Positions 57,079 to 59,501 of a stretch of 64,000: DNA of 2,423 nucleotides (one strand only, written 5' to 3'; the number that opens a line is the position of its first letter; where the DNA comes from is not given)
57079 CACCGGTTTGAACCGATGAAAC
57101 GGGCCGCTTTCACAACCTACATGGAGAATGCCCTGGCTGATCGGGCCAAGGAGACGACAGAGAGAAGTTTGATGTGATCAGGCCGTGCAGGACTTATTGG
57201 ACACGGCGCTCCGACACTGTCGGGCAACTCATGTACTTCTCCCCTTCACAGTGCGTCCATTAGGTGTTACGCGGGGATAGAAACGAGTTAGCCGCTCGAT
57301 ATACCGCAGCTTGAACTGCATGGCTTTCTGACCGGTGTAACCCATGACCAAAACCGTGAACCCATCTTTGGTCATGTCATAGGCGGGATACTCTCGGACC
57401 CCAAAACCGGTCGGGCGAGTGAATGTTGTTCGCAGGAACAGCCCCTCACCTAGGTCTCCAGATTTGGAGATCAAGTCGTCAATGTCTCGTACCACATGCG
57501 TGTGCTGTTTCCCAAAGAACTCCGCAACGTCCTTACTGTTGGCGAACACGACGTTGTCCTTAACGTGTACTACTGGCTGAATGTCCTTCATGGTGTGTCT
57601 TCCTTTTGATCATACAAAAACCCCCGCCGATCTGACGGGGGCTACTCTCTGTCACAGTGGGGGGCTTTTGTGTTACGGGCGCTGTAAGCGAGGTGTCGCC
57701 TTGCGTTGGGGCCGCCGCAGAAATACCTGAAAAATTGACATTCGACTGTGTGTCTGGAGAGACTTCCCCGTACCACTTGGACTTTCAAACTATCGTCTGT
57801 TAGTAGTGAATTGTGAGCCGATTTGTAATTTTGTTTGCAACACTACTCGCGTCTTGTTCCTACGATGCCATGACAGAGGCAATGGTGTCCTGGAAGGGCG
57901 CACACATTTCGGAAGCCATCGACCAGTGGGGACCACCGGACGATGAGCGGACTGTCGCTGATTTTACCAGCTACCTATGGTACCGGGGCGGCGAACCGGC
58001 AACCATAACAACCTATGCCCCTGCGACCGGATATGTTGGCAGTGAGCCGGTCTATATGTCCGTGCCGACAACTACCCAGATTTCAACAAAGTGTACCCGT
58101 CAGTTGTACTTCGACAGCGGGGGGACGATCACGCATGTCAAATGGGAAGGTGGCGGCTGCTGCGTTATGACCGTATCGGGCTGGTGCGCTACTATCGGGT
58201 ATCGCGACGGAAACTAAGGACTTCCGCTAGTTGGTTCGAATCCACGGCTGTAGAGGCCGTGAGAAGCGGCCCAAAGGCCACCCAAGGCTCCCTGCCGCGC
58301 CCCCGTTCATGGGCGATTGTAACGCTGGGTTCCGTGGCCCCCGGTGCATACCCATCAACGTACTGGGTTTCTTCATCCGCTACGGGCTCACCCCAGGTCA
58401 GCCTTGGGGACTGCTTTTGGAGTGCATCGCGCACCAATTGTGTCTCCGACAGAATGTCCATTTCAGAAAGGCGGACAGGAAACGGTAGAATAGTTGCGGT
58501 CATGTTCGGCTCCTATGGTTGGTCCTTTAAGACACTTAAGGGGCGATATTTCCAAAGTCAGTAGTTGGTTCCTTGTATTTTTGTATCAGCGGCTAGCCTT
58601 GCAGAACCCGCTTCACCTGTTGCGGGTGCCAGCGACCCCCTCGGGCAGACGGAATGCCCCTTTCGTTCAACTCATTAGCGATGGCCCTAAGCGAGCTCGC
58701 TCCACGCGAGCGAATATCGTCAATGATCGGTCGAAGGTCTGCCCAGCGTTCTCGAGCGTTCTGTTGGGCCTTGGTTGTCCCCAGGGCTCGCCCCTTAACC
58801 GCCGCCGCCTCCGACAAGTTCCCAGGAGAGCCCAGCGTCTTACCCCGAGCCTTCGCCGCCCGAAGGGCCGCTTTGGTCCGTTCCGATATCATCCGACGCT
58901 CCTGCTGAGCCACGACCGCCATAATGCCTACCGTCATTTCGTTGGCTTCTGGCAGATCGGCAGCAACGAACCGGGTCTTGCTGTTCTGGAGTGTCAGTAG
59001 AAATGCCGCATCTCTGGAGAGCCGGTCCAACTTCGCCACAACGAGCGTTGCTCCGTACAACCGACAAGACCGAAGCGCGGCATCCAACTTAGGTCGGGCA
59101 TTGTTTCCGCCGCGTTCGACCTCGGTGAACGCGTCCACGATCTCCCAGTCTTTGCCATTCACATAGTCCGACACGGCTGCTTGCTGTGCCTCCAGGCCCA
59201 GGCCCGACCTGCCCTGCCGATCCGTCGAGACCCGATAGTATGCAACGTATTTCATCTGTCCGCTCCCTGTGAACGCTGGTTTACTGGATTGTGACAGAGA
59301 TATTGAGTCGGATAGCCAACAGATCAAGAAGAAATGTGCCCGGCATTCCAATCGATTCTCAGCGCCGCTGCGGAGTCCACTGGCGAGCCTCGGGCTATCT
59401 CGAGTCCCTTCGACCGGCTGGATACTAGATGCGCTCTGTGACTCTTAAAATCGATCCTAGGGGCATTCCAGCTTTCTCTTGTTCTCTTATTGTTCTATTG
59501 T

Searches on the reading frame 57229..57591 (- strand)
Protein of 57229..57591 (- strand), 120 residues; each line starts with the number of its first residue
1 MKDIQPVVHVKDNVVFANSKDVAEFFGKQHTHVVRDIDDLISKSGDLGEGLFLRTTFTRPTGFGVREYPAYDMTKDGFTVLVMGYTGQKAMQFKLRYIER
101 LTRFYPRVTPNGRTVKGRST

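Call 43: search_protein_families(library=pfam, proteins=[window:57229-57591:-], max_evalue=0.01)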
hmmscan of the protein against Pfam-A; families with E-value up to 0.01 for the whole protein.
window:57229-57591:- (120 aa): 1 family
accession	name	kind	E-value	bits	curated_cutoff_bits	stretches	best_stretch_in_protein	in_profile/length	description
PF09669.15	Phage_pRha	-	1.5e-24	86.8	29.9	1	18-101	2-86/91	Phage regulatory protein Rha (Phage_pRha)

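Call 78: search_protein_families(library=phrogs, proteins=[window:57229-57591:-], max_evalue=0.001)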
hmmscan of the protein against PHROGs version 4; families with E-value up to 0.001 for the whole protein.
window:57229-57591:- (120 aa): 11 families
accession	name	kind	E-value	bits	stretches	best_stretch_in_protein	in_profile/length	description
phrog_518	-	transcription regulation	2.2e-26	94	1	3-99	10-102/268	Rha-like transcriptional regulator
phrog_373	-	transcription regulation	9e-25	88.7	1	3-100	86-184/373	anti-repressor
phrog_995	-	transcription regulation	1.2e-22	81.7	1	5-103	109-203/307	transcriptional regulator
phrog_18886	-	unknown function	2.8e-20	73.9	1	3-100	5-102/269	-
phrog_2657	-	transcription regulation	4.5e-20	73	1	7-102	14-108/243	transcriptional regulator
phrog_63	-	transcription regulation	8.2e-17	62.6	1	3-102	119-216/431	anti-repressor Ant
phrog_821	-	transcription regulation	8.7e-17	62.6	1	5-100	152-243/324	transcriptional regulator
phrog_10324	-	transcription regulation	1.7e-12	48.7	1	20-97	9-87/205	anti-repressor Ant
phrog_8244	-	unknown function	1.4e-06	28.7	1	8-101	149-239/383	-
phrog_8235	-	transcription regulation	4.5e-05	24.2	1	12-92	8-93/219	anti-repressor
phrog_15204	-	transcription regulation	0.00021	22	1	5-44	25-63/79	anti-repressor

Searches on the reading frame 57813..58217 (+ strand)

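Call 43: search_protein_families(library=pfam, proteins=[window:57813-58217:+], max_evalue=0.01)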
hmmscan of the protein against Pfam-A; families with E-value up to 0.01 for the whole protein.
window:57813-58217:+ (134 aa): 0 families

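Call 78: search_protein_families(library=phrogs, proteins=[window:57813-58217:+], max_evalue=0.001)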
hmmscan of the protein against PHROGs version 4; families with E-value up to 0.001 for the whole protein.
window:57813-58217:+ (134 aa): 1 family
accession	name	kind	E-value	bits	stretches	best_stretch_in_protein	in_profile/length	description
phrog_3716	-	unknown function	4.7e-14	53.8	1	14-116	5-114/116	-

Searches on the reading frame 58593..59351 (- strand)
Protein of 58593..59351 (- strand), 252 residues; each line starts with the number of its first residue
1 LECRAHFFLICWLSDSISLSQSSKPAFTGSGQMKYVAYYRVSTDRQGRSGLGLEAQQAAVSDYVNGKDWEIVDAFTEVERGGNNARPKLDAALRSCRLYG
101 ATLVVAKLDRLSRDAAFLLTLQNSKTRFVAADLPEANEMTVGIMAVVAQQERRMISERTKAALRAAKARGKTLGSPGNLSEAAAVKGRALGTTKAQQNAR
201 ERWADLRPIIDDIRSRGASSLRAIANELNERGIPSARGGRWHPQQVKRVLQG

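Call 43: search_protein_families(library=pfam, proteins=[window:58593-59351:-], max_evalue=0.01)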
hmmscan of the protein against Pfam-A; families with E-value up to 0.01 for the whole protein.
window:58593-59351:- (252 aa): 2 families
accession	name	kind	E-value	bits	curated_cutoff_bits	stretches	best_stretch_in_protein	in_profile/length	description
PF00239.26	Resolvase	-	2.4e-27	96.3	23.3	1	36-171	2-144/145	Resolvase, N terminal domain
PF07508.19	Recombinase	-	8e-06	26.5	21.1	1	219-251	18-50/102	Recombinase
